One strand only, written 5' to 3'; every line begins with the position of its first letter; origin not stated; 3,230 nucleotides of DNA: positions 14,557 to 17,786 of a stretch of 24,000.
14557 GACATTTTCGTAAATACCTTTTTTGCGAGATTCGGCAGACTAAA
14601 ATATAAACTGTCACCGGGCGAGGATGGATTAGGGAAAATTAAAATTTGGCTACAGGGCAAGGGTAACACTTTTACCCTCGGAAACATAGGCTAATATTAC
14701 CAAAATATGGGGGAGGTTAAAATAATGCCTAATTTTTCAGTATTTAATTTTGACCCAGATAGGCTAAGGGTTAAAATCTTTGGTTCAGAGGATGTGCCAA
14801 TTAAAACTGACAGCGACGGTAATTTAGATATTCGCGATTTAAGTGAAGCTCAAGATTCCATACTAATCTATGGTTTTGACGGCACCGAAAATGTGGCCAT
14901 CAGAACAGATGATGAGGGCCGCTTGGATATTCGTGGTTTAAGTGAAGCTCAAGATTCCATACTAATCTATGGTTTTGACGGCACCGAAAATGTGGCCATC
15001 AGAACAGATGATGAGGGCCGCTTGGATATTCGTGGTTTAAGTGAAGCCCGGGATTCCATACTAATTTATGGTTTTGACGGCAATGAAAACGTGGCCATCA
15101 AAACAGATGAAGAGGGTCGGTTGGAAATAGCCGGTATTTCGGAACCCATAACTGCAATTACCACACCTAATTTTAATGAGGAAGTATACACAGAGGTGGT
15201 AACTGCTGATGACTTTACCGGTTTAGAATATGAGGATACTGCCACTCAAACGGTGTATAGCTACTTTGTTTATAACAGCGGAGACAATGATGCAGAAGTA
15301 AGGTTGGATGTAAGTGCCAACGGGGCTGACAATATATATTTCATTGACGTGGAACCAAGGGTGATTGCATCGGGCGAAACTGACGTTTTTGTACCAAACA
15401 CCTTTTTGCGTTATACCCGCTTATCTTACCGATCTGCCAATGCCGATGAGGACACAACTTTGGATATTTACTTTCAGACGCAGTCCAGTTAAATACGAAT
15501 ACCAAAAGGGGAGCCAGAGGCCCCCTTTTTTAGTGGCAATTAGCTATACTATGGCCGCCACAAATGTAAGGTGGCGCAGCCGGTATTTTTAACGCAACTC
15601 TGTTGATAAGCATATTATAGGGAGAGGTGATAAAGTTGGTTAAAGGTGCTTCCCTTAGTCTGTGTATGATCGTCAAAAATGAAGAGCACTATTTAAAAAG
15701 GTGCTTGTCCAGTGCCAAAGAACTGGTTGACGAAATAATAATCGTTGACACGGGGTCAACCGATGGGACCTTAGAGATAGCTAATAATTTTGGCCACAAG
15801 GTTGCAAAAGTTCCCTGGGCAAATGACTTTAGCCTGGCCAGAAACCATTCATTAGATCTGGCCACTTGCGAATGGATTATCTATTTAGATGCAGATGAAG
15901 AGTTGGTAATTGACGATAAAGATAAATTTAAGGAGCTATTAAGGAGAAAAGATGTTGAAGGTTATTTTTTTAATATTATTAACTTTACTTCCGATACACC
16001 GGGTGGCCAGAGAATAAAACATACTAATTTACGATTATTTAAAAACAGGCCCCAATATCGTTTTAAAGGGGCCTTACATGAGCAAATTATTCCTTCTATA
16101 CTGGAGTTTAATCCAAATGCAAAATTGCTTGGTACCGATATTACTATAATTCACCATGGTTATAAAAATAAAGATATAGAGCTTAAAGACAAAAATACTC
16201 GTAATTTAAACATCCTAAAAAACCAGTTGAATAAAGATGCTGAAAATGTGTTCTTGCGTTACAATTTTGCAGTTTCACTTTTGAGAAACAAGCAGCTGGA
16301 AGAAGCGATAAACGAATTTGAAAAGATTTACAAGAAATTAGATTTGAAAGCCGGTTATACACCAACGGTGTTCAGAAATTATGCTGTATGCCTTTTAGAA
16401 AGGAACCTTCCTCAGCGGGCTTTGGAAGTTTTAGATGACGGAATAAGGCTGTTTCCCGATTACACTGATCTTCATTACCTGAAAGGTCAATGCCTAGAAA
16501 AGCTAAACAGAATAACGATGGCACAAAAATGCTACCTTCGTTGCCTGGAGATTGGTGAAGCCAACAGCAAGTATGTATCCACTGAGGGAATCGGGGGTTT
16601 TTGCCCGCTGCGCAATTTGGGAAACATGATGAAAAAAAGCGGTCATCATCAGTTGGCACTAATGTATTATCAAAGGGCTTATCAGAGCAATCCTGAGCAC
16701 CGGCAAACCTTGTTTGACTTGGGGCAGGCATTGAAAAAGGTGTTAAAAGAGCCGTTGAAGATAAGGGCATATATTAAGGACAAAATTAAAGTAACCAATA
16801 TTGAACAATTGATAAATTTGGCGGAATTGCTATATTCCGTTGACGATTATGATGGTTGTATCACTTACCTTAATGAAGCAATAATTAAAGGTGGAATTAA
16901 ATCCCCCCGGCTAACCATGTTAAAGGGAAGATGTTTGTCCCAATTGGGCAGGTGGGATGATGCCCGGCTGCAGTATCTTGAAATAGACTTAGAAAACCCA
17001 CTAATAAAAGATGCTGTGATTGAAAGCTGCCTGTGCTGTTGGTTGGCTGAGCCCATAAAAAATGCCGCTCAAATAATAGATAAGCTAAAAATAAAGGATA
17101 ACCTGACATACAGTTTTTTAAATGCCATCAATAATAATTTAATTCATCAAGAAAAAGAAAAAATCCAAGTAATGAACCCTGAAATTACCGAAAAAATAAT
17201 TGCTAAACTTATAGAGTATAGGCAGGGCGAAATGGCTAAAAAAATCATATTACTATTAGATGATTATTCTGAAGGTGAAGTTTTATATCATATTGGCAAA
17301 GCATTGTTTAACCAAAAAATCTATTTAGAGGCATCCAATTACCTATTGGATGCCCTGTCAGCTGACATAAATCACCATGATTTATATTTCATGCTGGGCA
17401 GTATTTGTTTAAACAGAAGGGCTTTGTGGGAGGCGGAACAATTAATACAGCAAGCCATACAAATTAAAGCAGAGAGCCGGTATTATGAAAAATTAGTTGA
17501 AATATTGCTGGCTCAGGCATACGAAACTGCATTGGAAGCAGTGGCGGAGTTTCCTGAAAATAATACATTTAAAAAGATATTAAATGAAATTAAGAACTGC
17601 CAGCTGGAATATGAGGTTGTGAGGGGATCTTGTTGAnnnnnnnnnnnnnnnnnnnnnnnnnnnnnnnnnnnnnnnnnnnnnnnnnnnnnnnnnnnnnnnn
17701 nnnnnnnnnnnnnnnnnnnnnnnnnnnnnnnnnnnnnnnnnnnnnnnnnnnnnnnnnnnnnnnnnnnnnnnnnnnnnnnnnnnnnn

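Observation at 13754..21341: Candidate direct protein-glycosylation module, possibly for the spore surface: two paralogous structural proteins followed by four GT2-TPR modules and a GT-methyltransferase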

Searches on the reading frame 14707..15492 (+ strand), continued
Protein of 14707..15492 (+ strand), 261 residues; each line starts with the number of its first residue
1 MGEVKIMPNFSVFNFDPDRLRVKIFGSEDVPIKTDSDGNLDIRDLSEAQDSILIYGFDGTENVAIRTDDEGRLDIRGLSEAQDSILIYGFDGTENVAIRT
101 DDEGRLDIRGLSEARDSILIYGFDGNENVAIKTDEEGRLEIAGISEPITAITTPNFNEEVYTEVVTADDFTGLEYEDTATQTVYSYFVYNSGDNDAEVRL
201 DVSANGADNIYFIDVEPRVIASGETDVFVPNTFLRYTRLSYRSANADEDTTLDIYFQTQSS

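Call 74: find_encoding_contigs(protein=P0018, flank=10000, max_places=1)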
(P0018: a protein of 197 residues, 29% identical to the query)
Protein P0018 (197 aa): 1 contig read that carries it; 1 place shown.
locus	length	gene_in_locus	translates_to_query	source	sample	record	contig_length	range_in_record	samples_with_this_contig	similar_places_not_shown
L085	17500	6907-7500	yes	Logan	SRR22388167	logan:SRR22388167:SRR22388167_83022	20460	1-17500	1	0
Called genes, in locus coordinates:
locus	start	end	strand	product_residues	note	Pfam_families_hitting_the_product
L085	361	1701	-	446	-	PF07690:MFS_1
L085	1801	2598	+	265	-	PF05991:NYN_YacP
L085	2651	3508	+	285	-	PF00702:Hydrolase (faint), PF08282:Hydrolase_3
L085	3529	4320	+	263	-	-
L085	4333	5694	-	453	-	PF00083:Sugar_tr, PF07690:MFS_1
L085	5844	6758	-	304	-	PF24517:CBM96, PF19912:DUF6385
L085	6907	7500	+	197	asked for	PF19912:DUF6385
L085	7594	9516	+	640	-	-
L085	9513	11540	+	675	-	PF00535:Glycos_transf_2, PF12895:ANAPC3 (faint), PF13424:TPR_12 (faint), PF00515:TPR_1 (faint), PF07719:TPR_2 (faint), PF13181:TPR_8 (faint), PF13414:TPR_11 (faint), PF14559:TPR_19 (weak), +4 more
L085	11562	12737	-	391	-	PF04389:Peptidase_M28, PF01546:Peptidase_M20, PF07687:M20_dimer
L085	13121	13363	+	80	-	PF04972:BON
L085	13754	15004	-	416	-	-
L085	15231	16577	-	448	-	PF14398:ATPgrasp_YheCD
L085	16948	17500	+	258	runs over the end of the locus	-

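Call 75: find_encoding_contigs(protein=P0025, flank=8000, max_places=1)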
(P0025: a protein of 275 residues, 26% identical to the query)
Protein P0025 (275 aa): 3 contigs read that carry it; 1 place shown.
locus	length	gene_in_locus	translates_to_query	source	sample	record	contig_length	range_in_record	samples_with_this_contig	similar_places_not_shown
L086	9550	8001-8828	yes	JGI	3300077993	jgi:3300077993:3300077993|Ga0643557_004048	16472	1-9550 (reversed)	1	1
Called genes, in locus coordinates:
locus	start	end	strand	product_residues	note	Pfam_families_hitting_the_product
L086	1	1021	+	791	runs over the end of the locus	PF04233:Phage_Mu_F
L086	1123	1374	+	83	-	-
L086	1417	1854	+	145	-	-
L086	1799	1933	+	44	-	-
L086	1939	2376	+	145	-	-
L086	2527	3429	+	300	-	-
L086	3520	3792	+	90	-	-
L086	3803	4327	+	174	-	-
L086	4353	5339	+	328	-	PF25209:Phage_capsid_4 (weak)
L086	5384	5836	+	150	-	-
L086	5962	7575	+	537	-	PF25680:Mom (faint)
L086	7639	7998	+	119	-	-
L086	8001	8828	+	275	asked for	PF19912:DUF6385 (weak)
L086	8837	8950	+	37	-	-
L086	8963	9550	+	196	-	?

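Call 76: find_encoding_contigs(protein=P0002, flank=10000, max_places=1)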
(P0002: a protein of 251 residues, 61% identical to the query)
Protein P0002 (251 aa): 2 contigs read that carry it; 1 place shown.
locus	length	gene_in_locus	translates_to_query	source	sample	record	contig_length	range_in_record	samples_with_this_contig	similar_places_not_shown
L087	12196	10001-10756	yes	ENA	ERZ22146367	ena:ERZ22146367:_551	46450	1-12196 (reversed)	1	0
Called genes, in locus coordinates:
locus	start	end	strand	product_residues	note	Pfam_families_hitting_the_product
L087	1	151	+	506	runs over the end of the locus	PF00361:Proton_antipo_M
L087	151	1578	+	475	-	PF00361:Proton_antipo_M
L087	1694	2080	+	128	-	PF10710:DUF2512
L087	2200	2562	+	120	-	PF02021:UPF0102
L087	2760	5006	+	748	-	PF00535:Glycos_transf_2, PF07021:MetW, PF13489:Methyltransf_23, PF05175:MTS, PF08241:Methyltransf_11, PF08242:Methyltransf_12, PF13649:Methyltransf_25, PF13847:Methyltransf_31, +8 more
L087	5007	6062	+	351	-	PF00483:NTP_transferase, PF12804:NTP_transf_3, PF25084:LbH_EIF2B (faint), PF25087:GMPPB_C (faint)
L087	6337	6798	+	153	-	PF00908:dTDP_sugar_isom, PF05523:FdtA, PF14667:Polysacc_synt_C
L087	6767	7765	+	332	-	PF01073:3Beta_HSD, PF01370:Epimerase, PF02719:Polysacc_synt_2, PF04321:RmlD_sub_bind, PF05368:NmrA (weak), PF07993:NAD_binding_4, PF13460:NAD_binding_10, PF16363:GDP_Man_Dehyd, +1 more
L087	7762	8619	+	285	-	PF01370:Epimerase, PF04321:RmlD_sub_bind, PF02719:Polysacc_synt_2, PF01073:3Beta_HSD (weak), PF16363:GDP_Man_Dehyd, PF07993:NAD_binding_4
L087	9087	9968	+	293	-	PF24517:CBM96, PF06848:Disaggr_repeat (faint), PF19912:DUF6385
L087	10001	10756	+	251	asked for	PF19912:DUF6385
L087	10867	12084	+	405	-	PF00535:Glycos_transf_2, PF10111:Glyco_tranf_2_2 (weak), PF13181:TPR_8 (faint), PF24575:TPR_Slam (faint), PF12895:ANAPC3 (faint), PF13424:TPR_12 (faint), PF13428:TPR_14 (faint), PF13431:TPR_17 (faint), +4 more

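Call 84: fold_search(model_id=the predicted structure, library=viral)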
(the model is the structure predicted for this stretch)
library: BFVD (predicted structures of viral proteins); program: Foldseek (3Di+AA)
matches with E <= 10: 1266; with E <= 0.001: 215
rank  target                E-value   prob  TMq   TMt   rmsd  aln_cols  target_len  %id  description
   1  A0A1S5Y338            1.1e-09  1.00  0.39  0.79   3.6       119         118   18  Uncharacterized protein [uncultured archaeal virus]
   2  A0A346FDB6            1.4e-08  1.00  0.34  0.37  19.4       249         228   13  Uncharacterized protein [Sphingomonas phage Scott]
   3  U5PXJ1                6.3e-08  1.00  0.35  0.50   9.7       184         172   14  Uncharacterized protein [Bacillus phage Staley]
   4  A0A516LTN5            4.6e-07  1.00  0.39  0.70   3.2       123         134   15  (no name in the UniProt tables at hand)
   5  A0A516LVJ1            4.8e-07  1.00  0.38  0.29  29.1       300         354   16  (no name in the UniProt tables at hand)
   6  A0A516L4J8            1.7e-06  1.00  0.33  0.23  13.5       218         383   13  (no name in the UniProt tables at hand)
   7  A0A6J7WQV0            2.4e-06  1.00  0.33  0.70   3.0       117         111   14  Uncharacterized protein [uncultured Caudovirales phage]
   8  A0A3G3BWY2            2.5e-06  1.00  0.33  0.53  12.5       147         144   17  (no name in the UniProt tables at hand)
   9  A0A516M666            5.5e-06  1.00  0.35  0.68   2.6       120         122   17  (no name in the UniProt tables at hand)
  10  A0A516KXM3            7.7e-06  1.00  0.29  0.51  19.3       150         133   15  (no name in the UniProt tables at hand)
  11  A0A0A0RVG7            1.1e-05  1.00  0.34  0.57   8.0       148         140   12  Uncharacterized protein [Bacillus phage Pookie]
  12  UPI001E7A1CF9         1.4e-05  1.00  0.27  0.51   5.3       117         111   14  (no name look-up for this kind of identifier)
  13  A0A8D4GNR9            1.6e-05  1.00  0.30  0.33  15.7       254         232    8  (no name in the UniProt tables at hand)
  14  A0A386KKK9            1.6e-05  1.00  0.24  0.29  13.2       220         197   14  Uncharacterized protein [Microbacterium phage Burro]
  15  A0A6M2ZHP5            1.9e-05  1.00  0.25  0.46   5.9       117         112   12  Virion protein [Synechococcus phage S-SCSM1]
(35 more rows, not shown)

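Call 88: search_protein_families(library=pfam, proteins=[P0036, P0044, P0158, P0067, P0096], max_evalue=0.001)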
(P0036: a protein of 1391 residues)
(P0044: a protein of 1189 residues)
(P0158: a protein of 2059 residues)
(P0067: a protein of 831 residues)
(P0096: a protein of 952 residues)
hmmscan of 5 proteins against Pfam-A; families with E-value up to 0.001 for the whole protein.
P0036 (1391 aa): 0 families

P0044 (1189 aa): 0 families

P0158 (2059 aa): 0 families

P0067 (831 aa): 4 families
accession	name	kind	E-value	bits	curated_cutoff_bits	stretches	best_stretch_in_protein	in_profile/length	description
PF24902.1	Ig_NUP210_9th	-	4.1e-11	43.3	27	0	484-525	5-46/79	NUP210, Ig-like domain 9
PF17936.7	Big_6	-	7.9e-06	26.5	27.6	0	342-376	23-58/83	Bacterial Ig domain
PF20598.4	DUF6795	-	0.00021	22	27.4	0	210-243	23-56/103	Domain of unknown function (DUF6795)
PF13409.12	GST_N_2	-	0.00085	20.3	25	0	653-668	42-57/70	Glutathione S-transferase, N-terminal domain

P0096 (952 aa): 1 family
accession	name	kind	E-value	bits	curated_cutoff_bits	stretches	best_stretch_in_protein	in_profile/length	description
PF17789.7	MG4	-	0.00057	20.5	24.7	0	268-320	24-72/95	Macroglobulin domain MG4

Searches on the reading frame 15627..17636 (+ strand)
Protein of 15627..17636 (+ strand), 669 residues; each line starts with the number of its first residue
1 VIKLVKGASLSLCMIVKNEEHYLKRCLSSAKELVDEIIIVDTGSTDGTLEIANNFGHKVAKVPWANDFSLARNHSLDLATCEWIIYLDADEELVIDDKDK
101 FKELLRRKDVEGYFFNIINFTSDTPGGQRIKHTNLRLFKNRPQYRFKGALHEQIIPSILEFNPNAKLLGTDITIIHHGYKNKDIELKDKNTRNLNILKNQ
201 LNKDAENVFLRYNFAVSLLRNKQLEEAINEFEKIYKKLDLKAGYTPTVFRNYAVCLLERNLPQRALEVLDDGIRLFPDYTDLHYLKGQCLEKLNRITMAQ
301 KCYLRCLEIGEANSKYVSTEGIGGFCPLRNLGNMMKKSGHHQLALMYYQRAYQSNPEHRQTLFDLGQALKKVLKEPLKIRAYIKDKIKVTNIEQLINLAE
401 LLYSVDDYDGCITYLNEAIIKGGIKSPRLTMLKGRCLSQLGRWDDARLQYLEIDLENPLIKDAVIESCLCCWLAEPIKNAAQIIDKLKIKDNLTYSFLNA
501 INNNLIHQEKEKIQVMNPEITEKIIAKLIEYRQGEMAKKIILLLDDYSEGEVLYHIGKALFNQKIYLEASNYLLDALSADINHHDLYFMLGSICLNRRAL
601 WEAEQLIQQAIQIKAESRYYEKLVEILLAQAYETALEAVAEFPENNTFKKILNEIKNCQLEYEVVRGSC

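Call 4: search_protein_families(library=pfam, proteins=[window:15627-17636:+], max_evalue=0.01)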
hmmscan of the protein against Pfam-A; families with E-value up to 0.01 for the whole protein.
window:15627-17636:+ (669 aa): 18 families
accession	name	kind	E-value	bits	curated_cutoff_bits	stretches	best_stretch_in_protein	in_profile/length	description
PF00535.33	Glycos_transf_2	-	2.1e-22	80.3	23.3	1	11-143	1-142/168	Glycosyl transferase family 2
PF07719.23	TPR_2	-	2.4e-19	68.2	27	0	281-309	2-30/34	Tetratricopeptide repeat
PF13432.12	TPR_16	-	1.3e-16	61.2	32.7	0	256-296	7-47/65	Tetratricopeptide repeat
PF13428.12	TPR_14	-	7.9e-15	54.3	23.5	0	250-288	5-43/44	Tetratricopeptide repeat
PF14559.12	TPR_19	-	9.7e-15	55.1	25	1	256-302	1-47/68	Tetratricopeptide repeat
PF12895.13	ANAPC3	-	9.8e-14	51.8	27.2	2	391-447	22-76/82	Anaphase-promoting complex, cyclosome, subunit 3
PF13424.12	TPR_12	-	3.1e-12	47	30.1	1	284-353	7-73/77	Tetratricopeptide repeat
PF00515.34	TPR_1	-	8.1e-12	44.9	27.8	1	281-309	2-30/34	Tetratricopeptide repeat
PF13431.12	TPR_17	-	1.3e-11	44.2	24.4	0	573-605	2-34/34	Tetratricopeptide repeat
PF13181.12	TPR_8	-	5.3e-10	39.1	25.7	1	281-309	2-30/34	Tetratricopeptide repeat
PF13704.12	Glyco_tranf_2_4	-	1.2e-09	39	27.5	1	17-104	1-97/98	Glycosyl transferase family 2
PF13371.12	TPR_9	-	1.9e-05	25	35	0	256-310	5-59/73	Tetratricopeptide repeat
PF10111.15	Glyco_tranf_2_2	-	0.00013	22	27.3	1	12-106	4-107/276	Glycosyltransferase like family 2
PF13174.12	TPR_6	-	0.00042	21.2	26.3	0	212-237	4-29/33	Tetratricopeptide repeat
PF25062.1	ARM_TT21_N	-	0.00059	20.1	40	0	195-243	15-62/222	Tetratricopeptide repeat protein 21 N-terminal ARM repeat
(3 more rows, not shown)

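Call 5: search_protein_families(library=ncbifam, proteins=[window:15627-17636:+], max_evalue=0.01)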
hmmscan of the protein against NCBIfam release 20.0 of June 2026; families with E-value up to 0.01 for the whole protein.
window:15627-17636:+ (669 aa): 19 families
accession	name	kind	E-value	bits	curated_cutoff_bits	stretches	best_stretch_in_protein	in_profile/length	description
TIGR04195.1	S_glycosyl_SunS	equivalog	1.3e-32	113.2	350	1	10-286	59-334/421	SunS family peptide S-glycosyltransferase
NF040959.1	MamA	equivalog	5.1e-16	58.7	200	2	187-315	50-174/204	magnetosome protein MamA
TIGR02917.1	PEP_TPR_lipo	equivalog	1.2e-10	40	312.2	2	258-466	443-640/899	XrtA/PEP-CTERM system TPR-repeat protein PrsT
NF007482.0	PRK10073.1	equivalog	1.5e-09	37.3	423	1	9-94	7-99/334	glycosyltransferase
TIGR04283.1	glyco_like_mftF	equivalog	3.8e-09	36.5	182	1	12-117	3-109/221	TIGR04283 family arsenosugar biosynthesis glycosyltransferase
TIGR02552.1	LcrH_SycD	equivalog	2.1e-08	34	104.8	0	546-625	48-127/136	SycD/LcrH family type III secretion system chaperone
TIGR00540.1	TPR_hemY_coli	hypoth_equivalog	3.2e-08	32.8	142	1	395-633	155-370/385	heme biosynthesis-associated TPR protein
NF052415.1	T3SS_chap_SctY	equivalog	2.8e-06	27.8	70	0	250-308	44-105/106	type III secretion apparatus assembly chaperone SctY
TIGR02521.1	type_IV_pilW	equivalog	5.4e-06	26.1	154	0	257-315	42-100/234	type IV pilus biogenesis/stability protein PilW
NF010496.0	PRK13915.1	equivalog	1e-05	24.8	262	1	6-61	29-90/307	glucosyl-3-phosphoglycerate synthase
TIGR02795.1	tol_pal_ybgF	equivalog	4e-05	24.2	90.1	0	616-647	2-33/119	tol-pal system protein YbgF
NF047683.1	TeichurnBiosyTuaG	equivalog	5.2e-05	23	400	1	35-111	36-117/252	teichuronic acid biosynthesis protein TuaG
NF041522.1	TPR_sll0314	equivalog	5.5e-05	22.5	225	0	247-297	181-231/275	Sll0314/Alr1548 family TPR repeat-containing protein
TIGR03965.1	mycofact_glyco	equivalog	8e-05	21.7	280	1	9-90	75-164/467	mycofactocin biosynthesis glycosyltransferase MftF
NF033920.0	C39_PA2778_fam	equivalog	0.00022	20.7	150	0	189-275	171-253/255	PA2778 family cysteine peptidase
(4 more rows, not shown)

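Call 36: search_solved_structures(query=window:15636-17633:+, max_evalue=0.001)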
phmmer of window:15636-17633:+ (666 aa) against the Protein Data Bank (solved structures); distinct sequences matched with E-value up to 0.001: 35.
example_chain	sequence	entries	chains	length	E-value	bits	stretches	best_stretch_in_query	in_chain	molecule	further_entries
22ao_A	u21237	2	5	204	4.4e-36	127.9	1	7-200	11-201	GmaR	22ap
7msk_A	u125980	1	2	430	4.6e-25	91.5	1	7-284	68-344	Glyco_trans_2-like domain-containing protein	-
9qhb_A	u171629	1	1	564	1.4e-23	86.5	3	327-416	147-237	Engineered tetratricopeptide repeat protein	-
7msp_A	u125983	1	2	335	9.8e-22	80.5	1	9-258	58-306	SPbeta prophage-derived glycosyltransferase SunS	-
7msn_A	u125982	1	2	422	1.4e-21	79.9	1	9-286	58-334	SPbeta prophage-derived glycosyltransferase SunS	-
7obi_A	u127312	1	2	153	7.4e-16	61.1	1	325-368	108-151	CTPR-rv4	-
8bu0_A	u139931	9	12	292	1.2e-14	57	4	326-416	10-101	Consensus tetratricopeptide repeat protein | Crystal structure of an 8-repeat consensus TPR superhelix with Zinc. | Monomer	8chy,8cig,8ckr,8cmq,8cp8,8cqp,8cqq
7x9r_A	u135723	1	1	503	5.3e-14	54.9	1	144-390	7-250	Glycosyl transferase family 2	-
9qhc_A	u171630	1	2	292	2.1e-13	53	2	326-416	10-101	Engineered tetratricopeptide repeat protein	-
8ch0_A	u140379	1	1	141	2.9e-09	39.3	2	326-415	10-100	Consensus tetratricopeptide repeat protein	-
2fo7_A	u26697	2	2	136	4.7e-09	38.6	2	327-416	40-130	SYNTHETIC CONSENSUS TPR PROTEIN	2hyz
5hrz_A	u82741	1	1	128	4.2e-07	32.1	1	327-416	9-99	TPR domain protein 1na0C3_3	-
1na0_A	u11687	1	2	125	5.3e-07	31.8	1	326-416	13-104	designed protein CTPR3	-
7yeh_B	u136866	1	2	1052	7.2e-07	31.4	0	222-311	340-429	UDP-N-acetylglucosamine--peptide N-acetylglucosaminyltransferase 110 kDa subunit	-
7yea_A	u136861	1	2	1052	7.2e-07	31.4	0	222-311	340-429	UDP-N-acetylglucosamine--peptide N-acetylglucosaminyltransferase 110 kDa subunit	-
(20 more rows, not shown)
